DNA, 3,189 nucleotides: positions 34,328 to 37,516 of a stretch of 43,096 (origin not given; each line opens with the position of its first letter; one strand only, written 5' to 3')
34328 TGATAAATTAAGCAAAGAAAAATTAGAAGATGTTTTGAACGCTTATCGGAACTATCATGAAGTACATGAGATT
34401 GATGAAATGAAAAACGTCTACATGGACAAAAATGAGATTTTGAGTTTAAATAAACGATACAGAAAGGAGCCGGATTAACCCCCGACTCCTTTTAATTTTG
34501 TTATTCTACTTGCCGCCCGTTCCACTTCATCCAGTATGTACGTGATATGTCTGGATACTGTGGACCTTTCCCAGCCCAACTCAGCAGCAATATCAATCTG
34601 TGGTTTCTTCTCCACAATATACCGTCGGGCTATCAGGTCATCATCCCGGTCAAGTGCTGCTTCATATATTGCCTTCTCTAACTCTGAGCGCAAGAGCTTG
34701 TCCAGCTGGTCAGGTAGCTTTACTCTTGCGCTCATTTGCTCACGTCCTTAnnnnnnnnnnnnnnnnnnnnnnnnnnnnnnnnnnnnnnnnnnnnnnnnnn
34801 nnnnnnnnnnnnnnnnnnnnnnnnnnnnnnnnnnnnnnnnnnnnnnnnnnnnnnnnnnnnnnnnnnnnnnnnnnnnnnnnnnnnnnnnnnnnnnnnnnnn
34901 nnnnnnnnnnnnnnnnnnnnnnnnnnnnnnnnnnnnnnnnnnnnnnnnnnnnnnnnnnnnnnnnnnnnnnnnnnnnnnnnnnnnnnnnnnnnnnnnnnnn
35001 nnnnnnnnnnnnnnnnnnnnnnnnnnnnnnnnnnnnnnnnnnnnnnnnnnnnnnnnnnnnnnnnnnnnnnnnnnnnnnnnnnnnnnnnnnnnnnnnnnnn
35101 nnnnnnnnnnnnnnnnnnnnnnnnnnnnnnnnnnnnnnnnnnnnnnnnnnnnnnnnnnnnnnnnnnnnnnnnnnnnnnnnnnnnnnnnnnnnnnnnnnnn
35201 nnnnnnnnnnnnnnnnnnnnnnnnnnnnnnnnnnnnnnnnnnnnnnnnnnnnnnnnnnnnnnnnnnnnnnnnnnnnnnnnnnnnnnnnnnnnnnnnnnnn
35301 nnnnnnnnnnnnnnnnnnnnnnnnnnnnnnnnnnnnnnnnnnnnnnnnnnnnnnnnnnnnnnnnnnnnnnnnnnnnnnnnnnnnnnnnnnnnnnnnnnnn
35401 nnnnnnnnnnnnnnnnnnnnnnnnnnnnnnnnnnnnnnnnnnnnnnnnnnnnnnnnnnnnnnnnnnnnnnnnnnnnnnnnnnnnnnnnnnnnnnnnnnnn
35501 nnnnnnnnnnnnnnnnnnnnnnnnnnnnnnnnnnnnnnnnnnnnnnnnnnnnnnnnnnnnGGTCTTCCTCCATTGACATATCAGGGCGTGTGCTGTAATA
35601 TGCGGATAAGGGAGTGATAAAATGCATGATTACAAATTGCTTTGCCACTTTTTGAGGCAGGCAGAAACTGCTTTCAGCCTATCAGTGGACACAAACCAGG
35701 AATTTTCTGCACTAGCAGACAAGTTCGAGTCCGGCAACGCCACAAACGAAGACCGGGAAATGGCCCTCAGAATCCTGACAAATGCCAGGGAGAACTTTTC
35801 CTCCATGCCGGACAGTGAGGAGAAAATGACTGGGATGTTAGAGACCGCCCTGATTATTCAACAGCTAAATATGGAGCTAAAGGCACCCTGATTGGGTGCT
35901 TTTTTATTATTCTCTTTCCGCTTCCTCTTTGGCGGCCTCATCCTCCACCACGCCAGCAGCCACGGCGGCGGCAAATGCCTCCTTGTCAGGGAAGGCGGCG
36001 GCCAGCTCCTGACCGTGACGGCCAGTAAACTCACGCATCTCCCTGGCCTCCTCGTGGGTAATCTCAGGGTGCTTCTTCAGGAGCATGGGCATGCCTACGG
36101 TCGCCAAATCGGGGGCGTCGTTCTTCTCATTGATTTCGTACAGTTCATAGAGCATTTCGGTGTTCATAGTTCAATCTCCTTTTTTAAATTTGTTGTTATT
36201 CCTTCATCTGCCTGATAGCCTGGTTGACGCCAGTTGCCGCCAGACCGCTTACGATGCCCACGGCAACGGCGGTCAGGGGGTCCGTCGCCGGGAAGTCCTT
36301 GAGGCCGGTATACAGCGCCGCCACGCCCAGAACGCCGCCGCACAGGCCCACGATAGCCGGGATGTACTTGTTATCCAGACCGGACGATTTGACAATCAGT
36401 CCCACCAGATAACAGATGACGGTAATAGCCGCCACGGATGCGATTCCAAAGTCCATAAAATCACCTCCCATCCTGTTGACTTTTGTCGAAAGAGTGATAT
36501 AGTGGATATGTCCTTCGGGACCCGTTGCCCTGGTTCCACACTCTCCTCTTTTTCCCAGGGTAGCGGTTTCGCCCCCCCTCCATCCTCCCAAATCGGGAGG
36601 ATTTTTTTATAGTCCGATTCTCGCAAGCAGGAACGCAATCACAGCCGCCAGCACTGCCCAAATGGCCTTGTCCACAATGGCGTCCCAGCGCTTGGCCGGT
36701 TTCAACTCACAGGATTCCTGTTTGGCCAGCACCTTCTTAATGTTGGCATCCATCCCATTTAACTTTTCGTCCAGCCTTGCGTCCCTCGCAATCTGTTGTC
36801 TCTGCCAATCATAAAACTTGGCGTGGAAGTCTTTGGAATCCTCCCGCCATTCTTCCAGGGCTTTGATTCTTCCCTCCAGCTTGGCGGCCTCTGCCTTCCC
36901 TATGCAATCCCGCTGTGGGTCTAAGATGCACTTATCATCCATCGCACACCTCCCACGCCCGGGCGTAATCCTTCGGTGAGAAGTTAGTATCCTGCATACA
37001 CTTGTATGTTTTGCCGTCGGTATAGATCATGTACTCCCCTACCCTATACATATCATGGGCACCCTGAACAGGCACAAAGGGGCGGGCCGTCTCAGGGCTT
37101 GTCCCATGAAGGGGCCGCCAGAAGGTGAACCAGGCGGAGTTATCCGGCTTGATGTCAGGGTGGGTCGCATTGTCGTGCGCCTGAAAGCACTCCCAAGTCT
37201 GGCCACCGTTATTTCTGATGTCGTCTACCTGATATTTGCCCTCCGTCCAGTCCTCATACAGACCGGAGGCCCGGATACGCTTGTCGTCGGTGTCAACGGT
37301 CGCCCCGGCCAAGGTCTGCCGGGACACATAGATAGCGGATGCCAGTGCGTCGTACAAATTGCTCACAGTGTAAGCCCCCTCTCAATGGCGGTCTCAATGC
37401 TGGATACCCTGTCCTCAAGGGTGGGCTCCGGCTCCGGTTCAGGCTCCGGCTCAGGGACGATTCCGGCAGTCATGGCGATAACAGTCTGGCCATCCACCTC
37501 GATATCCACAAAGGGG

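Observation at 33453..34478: Self-contained Panacea-domain antitoxin plus uncharacterised MazF/PemK-fold-like toxin cassette inserted antisense between lysis and accessory genes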

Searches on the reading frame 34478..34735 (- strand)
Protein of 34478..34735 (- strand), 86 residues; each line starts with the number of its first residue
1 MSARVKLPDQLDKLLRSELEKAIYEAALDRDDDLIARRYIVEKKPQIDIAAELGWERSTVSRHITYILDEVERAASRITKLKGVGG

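Call 3: search_protein_families(library=pfam, proteins=[window:34478-34735:-], max_evalue=1)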
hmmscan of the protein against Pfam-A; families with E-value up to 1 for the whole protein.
window:34478-34735:- (86 aa): 12 families
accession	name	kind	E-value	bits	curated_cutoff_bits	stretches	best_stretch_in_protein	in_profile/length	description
PF04545.22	Sigma70_r4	-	0.00039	20.3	24.1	1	29-69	7-46/50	Sigma-70, region 4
PF16509.11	KORA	-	0.00072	20.2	26.7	1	17-70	4-57/84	TrfB plasmid transcriptional repressor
PF13936.12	HTH_38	-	0.0079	16.3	27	1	35-64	13-41/44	Helix-turn-helix domain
PF09339.16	HTH_IclR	-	0.038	14.2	22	1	48-64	23-39/52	IclR helix-turn-helix domain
PF13384.12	HTH_23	-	0.058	13.7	24.6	1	37-64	12-38/50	Homeodomain-like domain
PF12116.14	SpoIIID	-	0.061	13.9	27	1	38-74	13-50/82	Stage III sporulation protein D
PF01022.26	HTH_5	-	0.077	13.3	22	1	48-64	20-36/47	Bacterial regulatory protein, arsR family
PF13412.12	HTH_24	-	0.087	12.9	21.9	1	45-64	19-38/48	Winged helix-turn-helix DNA-binding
PF12802.13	MarR_2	-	0.089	13.4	27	1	46-66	23-43/61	MarR family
PF12840.13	HTH_20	-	0.092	13.2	27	1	48-64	23-39/51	Helix-turn-helix domain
PF24034.1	DUF7343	-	0.094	13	27.6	1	46-66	21-41/62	Domain of unknown function (DUF7343)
PF17024.10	DMAP1_like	-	0.21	12.2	30.8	1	23-71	30-80/113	Putative DMAP1-like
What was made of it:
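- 34475..34735 (-): Flank: 86-aa sigma-70 region-4-like HTH gene, convergent with panT. PF04545 E 3.9e-4, below its cut-off (call 3).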

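Call 5: search_protein_families(library=phrogs, proteins=[window:34478-34735:-], max_evalue=1)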
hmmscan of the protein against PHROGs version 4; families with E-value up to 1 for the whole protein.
window:34478-34735:- (86 aa): 15 families
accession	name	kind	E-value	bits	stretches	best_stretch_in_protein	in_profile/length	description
phrog_36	-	transcription regulation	4e-05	24.3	1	15-77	129-189/220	transcriptional regulator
phrog_351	-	transcription regulation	0.00038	20.1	1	29-82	678-733/928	RNA polymerase sigma factor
phrog_26693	-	unknown function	0.0013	19.1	1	9-64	178-230/236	-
phrog_22967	-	unknown function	0.0014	19.9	1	38-75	12-49/64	-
phrog_3512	-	transcription regulation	0.0039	18.4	1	16-71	54-109/130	sigma factor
phrog_7545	-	DNA, RNA and nucleotide metabolism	0.0094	17.2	1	30-66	5-41/160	HNH endonuclease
phrog_248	-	transcription regulation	0.011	16.8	1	18-63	82-125/161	transcriptional activator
phrog_9217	-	transcription regulation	0.043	15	1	12-86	20-96/111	transcriptional regulator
phrog_9759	-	DNA, RNA and nucleotide metabolism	0.061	14.3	1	29-65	5-41/242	DNA binding protein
phrog_323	-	transcription regulation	0.089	13.3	1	12-74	133-195/319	transcriptional regulator, D5-like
phrog_8446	-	DNA, RNA and nucleotide metabolism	0.1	13.2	1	30-64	15-49/211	HNH endonuclease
phrog_725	-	transcription regulation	0.15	13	1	32-76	16-56/101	CII-like regulator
phrog_7915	-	unknown function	0.19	12.4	1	10-78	126-196/230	-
phrog_11420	-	DNA, RNA and nucleotide metabolism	0.2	12.9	1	33-64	13-43/82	DNA binding protein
phrog_517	-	DNA, RNA and nucleotide metabolism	0.22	13.4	1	37-65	95-123/128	HTH DNA binding protein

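Call 6: search_protein_families(library=ncbifam, proteins=[window:34478-34735:-], max_evalue=1)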
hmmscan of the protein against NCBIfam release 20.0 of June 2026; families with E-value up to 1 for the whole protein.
window:34478-34735:- (86 aa): 6 families
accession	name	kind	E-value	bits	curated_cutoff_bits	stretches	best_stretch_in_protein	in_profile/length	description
TIGR02937.1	sigma70-ECF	superfamily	4.9e-05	23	42.9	1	15-73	107-163/165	sigma-70 family RNA polymerase sigma factor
TIGR02980.1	SigBFG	subfamily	0.014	15.1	234.35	1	12-74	164-225/227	SigB/SigF/SigG family RNA polymerase sigma factor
TIGR03001.1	Sig-70_gmx1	subfamily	0.014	14.8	154.6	1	15-72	147-206/244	RNA polymerase sigma-70 factor, Myxococcales family 1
TIGR02985.1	Sig70_bacteroi1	subfamily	0.02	15.1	126.4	1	8-68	93-155/162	RNA polymerase sigma-70 factor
NF004471.0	PRK05803.1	subfamily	0.025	13.8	252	1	17-63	168-216/235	RNA polymerase sporulation sigma factor SigK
TIGR02846.1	spore_sigmaK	equivalog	0.058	12.9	298.65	1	14-63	163-214/227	RNA polymerase sporulation sigma factor SigK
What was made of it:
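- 34475..34735 (-): TIGR02937 E 4.9e-5, below its cut-off (call 6).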

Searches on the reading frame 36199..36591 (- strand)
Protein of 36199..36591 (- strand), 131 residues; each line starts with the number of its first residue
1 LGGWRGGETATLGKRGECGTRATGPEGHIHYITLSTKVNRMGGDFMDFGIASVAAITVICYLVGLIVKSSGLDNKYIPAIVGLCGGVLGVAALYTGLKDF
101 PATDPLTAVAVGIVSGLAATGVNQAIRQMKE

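Call 38: search_protein_families(library=phrogs, proteins=[window:36199-36591:-], max_evalue=0.001)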
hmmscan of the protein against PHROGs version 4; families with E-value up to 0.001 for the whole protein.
window:36199-36591:- (131 aa): 2 families
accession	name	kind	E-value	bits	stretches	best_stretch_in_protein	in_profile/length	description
phrog_1129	-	lysis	6.6e-20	71.9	1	45-131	3-82/86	holin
phrog_1299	-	lysis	6.6e-09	36.5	1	46-129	5-83/100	holin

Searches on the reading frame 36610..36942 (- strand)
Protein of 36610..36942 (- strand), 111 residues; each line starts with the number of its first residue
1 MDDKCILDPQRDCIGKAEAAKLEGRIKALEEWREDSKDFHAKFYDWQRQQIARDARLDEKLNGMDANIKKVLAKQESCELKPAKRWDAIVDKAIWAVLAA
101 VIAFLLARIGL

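Call 38: search_protein_families(library=phrogs, proteins=[window:36610-36942:-], max_evalue=0.001)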
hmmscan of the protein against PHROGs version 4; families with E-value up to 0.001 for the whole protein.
window:36610-36942:- (111 aa): 1 family
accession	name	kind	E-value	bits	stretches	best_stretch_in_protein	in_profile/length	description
phrog_937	-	other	4.3e-11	44.2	1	17-110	4-111/115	hemolysin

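Call 47: search_protein_families(library=pfam, proteins=[window:36610-36942:-], max_evalue=0.01)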
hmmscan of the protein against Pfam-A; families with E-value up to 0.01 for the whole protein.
window:36610-36942:- (111 aa): 0 families

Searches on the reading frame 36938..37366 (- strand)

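Call 38: search_protein_families(library=phrogs, proteins=[window:36938-37366:-], max_evalue=0.001)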
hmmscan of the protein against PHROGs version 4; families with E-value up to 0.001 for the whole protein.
window:36938-37366:- (143 aa): 2 families
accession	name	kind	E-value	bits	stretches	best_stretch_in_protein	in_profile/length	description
phrog_27545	-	unknown function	0.00028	22.1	1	11-126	6-120/146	-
phrog_18593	-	unknown function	0.00073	20.7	1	39-139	80-186/188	-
